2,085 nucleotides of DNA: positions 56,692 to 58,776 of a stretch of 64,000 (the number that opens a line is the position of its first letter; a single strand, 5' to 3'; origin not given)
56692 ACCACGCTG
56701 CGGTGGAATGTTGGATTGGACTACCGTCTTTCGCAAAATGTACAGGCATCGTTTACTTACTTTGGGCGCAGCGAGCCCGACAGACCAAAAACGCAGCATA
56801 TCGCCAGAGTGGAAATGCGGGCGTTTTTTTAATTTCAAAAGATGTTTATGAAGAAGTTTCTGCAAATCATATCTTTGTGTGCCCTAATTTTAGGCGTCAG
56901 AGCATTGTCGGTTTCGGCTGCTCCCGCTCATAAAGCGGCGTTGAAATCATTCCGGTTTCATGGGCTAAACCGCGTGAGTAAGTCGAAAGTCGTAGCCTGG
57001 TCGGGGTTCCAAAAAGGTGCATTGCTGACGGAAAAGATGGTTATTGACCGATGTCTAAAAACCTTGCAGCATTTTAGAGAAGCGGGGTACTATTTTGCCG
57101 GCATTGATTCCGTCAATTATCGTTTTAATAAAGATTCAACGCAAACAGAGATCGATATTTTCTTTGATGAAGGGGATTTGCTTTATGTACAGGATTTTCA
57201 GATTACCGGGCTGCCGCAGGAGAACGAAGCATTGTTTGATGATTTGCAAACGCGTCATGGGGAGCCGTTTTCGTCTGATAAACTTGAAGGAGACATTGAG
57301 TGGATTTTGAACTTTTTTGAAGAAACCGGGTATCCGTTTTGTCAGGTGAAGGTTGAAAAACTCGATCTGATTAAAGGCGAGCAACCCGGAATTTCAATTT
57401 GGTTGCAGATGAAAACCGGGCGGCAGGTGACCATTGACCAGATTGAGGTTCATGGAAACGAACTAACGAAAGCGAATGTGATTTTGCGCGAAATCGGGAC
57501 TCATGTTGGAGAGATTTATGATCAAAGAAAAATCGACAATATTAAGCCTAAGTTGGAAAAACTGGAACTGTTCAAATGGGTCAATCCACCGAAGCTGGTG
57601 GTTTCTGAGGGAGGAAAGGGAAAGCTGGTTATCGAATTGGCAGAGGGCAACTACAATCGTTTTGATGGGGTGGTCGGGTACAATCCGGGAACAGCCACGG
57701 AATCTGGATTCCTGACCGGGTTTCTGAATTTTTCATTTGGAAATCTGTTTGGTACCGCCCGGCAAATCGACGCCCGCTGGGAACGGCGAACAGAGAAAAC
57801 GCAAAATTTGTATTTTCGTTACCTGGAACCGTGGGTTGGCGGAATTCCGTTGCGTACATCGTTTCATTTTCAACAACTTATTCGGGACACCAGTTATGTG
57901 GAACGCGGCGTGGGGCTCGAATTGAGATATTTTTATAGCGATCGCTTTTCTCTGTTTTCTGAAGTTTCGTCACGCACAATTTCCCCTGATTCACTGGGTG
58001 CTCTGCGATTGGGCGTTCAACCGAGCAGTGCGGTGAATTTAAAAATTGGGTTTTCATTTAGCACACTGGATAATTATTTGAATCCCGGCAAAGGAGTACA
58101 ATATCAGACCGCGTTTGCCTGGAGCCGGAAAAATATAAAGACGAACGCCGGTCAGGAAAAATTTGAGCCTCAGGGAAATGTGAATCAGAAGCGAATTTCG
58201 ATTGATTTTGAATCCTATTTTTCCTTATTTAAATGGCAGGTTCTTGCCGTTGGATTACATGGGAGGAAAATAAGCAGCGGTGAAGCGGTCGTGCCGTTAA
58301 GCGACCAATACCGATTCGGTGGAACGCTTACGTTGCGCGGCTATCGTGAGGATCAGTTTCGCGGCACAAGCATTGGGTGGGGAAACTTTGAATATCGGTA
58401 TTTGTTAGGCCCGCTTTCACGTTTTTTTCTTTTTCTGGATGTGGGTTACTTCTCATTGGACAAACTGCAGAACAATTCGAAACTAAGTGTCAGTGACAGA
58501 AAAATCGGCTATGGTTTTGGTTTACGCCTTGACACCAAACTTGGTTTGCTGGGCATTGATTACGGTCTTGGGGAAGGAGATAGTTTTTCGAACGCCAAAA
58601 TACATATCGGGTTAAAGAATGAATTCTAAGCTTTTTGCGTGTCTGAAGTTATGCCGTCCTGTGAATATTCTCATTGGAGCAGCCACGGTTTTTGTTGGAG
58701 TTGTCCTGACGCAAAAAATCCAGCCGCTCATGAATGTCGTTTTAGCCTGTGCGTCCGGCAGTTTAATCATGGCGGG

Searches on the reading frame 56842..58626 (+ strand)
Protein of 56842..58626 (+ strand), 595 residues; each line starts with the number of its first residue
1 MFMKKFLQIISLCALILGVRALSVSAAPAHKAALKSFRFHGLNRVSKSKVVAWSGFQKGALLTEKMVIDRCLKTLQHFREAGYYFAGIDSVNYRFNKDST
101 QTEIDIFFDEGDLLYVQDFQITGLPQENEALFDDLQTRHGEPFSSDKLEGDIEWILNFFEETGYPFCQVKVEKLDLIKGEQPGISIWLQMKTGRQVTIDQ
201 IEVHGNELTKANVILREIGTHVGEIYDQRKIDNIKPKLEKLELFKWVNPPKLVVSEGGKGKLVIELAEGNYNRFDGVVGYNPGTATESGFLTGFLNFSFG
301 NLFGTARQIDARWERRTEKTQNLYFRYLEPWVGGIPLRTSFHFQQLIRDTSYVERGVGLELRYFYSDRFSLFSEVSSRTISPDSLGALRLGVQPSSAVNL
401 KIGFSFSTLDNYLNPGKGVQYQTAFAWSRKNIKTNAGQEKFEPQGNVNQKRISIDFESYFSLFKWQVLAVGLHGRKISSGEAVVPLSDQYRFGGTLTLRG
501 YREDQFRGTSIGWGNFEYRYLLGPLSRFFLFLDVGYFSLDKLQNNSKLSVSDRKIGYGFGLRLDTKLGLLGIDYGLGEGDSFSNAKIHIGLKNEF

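Call 63: search_protein_families(library=pfam, proteins=[window:56842-58626:+], max_evalue=0.01)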
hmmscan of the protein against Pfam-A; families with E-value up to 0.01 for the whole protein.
window:56842-58626:+ (595 aa): 2 families
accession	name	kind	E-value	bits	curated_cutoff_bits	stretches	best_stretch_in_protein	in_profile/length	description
PF07244.20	POTRA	-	1.9e-20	73.8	21.3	3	196-269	1-79/79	Surface antigen variable number repeat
PF01103.29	Omp85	-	5.8e-19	69.2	24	1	301-576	1-304/325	Omp85 superfamily domain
